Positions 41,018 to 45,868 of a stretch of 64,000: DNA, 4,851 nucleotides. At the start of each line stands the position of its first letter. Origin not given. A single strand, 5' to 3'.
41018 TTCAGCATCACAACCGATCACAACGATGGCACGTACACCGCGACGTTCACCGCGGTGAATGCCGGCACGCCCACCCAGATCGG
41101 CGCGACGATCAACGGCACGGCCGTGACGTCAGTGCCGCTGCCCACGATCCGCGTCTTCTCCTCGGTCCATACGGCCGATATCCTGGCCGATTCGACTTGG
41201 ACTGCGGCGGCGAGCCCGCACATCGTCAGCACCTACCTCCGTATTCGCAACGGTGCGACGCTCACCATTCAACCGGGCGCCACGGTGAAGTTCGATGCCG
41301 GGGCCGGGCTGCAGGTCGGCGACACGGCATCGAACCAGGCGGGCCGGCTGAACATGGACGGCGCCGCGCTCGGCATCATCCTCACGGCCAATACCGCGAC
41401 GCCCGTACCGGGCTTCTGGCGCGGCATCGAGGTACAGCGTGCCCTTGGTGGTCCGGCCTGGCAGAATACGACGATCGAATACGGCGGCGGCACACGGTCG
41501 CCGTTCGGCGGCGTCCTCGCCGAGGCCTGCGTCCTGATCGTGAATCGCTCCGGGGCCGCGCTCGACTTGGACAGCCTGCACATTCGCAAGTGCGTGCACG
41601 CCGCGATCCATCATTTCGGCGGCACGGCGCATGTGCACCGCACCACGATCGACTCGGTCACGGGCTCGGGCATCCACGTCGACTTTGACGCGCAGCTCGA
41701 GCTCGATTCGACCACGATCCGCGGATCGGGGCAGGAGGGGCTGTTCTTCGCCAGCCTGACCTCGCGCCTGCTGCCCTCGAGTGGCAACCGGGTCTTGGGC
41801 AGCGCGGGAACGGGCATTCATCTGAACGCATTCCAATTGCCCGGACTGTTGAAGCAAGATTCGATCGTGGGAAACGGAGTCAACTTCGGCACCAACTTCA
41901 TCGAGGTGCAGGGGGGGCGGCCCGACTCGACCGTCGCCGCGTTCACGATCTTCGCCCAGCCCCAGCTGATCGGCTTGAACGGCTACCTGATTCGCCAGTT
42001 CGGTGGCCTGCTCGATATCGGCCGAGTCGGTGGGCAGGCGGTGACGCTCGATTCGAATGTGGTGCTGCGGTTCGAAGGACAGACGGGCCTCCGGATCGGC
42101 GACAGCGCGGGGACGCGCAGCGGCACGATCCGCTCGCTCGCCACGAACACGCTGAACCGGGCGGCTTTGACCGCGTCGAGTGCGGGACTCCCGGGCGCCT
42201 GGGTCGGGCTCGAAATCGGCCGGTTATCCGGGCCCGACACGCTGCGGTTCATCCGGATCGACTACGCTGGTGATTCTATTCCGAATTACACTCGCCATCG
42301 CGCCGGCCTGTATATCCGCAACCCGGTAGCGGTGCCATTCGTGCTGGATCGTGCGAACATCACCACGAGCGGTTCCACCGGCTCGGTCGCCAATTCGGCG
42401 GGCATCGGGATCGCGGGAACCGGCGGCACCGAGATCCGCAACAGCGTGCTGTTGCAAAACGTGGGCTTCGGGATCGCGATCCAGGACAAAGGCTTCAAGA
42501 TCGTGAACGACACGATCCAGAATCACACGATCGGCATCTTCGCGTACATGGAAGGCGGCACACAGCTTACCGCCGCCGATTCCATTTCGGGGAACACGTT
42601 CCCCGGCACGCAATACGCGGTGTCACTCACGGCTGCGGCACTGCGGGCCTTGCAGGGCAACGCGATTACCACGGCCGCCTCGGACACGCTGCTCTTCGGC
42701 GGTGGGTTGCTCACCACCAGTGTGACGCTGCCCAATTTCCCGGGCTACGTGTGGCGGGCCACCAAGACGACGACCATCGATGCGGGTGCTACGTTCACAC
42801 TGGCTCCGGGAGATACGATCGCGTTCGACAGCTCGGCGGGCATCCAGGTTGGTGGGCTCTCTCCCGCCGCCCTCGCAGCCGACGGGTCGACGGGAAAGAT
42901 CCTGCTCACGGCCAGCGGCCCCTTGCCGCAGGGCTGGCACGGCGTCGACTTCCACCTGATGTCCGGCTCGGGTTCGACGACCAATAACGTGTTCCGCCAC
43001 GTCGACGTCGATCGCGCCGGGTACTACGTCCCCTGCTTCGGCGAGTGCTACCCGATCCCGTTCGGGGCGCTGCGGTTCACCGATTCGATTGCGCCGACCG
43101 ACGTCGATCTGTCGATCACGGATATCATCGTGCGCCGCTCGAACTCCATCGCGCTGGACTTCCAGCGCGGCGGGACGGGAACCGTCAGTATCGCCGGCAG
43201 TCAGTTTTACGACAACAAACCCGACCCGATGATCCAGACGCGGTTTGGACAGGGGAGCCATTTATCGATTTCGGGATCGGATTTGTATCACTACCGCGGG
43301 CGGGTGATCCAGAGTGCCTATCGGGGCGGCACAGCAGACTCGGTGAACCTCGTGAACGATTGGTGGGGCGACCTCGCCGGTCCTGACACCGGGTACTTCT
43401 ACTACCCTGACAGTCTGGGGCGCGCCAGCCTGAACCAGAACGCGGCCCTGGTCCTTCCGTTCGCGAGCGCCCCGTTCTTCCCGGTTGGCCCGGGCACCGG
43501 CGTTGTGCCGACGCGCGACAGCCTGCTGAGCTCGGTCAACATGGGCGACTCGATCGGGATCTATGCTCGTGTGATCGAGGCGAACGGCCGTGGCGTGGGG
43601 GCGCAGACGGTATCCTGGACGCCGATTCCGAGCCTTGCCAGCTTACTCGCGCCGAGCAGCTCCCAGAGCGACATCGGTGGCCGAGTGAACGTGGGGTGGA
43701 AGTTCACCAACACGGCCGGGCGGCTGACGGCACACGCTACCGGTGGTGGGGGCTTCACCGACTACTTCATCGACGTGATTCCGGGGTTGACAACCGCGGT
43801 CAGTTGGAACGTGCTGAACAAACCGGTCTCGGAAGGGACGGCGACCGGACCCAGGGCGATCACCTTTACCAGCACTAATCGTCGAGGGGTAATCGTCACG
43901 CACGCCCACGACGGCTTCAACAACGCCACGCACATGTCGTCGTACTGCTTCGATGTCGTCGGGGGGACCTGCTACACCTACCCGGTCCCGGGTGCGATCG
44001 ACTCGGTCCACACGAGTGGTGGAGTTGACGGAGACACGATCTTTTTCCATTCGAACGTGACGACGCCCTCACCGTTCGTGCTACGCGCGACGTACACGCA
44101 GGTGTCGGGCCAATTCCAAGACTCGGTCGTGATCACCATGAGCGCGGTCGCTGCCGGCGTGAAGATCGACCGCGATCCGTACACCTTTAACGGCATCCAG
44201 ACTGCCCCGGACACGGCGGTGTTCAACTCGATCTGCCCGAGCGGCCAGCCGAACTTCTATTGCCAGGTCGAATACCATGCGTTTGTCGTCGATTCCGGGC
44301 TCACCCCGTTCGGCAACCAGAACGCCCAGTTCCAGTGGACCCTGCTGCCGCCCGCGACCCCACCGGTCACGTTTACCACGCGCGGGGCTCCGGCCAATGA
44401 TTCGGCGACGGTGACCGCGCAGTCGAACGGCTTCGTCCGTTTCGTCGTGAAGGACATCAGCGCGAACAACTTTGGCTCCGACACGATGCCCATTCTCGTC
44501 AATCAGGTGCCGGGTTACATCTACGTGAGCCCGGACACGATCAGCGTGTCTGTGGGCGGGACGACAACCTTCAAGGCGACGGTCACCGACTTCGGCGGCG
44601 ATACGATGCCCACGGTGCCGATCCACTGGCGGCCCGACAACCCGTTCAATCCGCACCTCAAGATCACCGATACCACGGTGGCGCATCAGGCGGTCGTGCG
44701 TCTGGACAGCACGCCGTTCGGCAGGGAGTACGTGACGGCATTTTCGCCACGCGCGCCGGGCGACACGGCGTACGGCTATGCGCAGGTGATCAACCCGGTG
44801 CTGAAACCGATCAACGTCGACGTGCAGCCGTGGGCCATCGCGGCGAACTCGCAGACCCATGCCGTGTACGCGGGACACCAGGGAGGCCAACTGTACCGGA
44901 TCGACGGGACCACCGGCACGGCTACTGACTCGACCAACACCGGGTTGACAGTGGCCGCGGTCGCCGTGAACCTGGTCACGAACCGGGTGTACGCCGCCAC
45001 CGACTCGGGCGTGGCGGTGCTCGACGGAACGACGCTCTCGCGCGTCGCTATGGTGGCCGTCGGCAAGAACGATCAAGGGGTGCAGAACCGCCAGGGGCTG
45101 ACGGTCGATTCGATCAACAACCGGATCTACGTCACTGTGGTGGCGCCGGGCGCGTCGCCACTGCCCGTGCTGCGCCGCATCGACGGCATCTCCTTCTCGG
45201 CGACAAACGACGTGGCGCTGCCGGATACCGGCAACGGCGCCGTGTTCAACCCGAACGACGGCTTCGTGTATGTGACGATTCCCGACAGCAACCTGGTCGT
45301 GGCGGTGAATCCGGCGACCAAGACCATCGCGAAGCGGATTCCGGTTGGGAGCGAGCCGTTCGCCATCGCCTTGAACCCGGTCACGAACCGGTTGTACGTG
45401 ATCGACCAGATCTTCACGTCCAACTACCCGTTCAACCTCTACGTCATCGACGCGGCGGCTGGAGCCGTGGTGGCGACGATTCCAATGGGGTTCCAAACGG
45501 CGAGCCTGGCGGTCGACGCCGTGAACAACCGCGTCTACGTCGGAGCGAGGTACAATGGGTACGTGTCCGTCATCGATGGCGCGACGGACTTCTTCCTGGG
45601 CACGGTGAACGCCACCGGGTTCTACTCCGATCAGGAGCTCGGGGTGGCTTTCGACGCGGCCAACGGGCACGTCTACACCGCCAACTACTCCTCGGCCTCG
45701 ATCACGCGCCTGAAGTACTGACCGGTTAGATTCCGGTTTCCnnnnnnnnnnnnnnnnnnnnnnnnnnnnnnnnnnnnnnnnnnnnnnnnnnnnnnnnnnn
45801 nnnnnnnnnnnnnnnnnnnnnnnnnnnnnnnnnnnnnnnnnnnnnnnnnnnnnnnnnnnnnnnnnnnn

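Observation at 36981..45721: Outer-membrane barrel + small lipoprotein + 2,267-aa beta-helix/Ig/YVTN lipoprotein: a candidate dedicated surface-display module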

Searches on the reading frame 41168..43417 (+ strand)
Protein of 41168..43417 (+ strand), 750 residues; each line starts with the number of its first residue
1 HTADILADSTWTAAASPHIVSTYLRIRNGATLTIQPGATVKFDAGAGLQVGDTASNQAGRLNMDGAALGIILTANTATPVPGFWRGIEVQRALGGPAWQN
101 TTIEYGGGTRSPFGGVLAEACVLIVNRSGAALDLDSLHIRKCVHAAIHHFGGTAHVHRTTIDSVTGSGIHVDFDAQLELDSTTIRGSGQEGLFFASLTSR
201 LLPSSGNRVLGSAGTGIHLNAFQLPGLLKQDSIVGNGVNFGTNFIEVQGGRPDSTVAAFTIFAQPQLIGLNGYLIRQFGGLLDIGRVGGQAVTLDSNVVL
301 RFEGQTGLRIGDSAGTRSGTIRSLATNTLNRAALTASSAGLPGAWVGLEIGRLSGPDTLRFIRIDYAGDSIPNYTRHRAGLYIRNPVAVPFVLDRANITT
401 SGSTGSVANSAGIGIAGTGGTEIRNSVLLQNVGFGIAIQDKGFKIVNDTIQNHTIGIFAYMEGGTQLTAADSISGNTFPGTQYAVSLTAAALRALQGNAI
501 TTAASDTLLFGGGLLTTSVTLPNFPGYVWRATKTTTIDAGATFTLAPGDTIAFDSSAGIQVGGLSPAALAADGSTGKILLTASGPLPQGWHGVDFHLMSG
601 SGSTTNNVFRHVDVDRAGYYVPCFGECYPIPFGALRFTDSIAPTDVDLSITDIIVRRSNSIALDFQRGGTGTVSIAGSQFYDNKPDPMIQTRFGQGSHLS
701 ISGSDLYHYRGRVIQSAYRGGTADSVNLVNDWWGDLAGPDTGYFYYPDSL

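Call 88: search_solved_structures(query=window:41168-43417:+, max_evalue=0.01)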
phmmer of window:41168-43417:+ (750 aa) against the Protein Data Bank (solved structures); distinct sequences matched with E-value up to 0.01: 0.

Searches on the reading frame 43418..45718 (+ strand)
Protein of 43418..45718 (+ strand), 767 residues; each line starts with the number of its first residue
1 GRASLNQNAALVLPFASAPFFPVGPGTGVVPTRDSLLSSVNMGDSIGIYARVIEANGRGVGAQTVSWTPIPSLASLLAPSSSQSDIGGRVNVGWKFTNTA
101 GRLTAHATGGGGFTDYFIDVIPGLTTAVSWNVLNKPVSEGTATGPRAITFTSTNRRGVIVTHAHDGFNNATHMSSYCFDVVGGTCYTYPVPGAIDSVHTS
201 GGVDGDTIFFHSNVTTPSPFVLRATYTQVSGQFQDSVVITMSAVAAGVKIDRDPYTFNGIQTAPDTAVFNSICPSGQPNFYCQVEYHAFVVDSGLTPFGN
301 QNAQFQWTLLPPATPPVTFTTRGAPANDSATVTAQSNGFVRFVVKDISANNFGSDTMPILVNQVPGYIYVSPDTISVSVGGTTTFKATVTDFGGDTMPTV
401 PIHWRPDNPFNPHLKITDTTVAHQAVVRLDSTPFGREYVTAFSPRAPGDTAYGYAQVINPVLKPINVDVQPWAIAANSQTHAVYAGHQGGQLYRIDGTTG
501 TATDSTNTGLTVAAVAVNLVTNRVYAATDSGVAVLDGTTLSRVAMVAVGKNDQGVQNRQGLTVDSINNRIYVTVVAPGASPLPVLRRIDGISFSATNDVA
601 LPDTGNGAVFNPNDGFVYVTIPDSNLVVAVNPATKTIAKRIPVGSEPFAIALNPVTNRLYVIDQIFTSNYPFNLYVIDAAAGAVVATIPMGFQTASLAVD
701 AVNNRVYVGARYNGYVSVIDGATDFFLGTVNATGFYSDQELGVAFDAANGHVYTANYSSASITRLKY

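Call 89: search_solved_structures(query=window:43418-45718:+, max_evalue=0.01)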
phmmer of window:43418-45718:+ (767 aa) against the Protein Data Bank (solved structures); distinct sequences matched with E-value up to 0.01: 1.
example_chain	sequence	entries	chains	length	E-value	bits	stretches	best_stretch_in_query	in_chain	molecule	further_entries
1l0q_A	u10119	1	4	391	1.7e-16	62.9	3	592-730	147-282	Surface layer protein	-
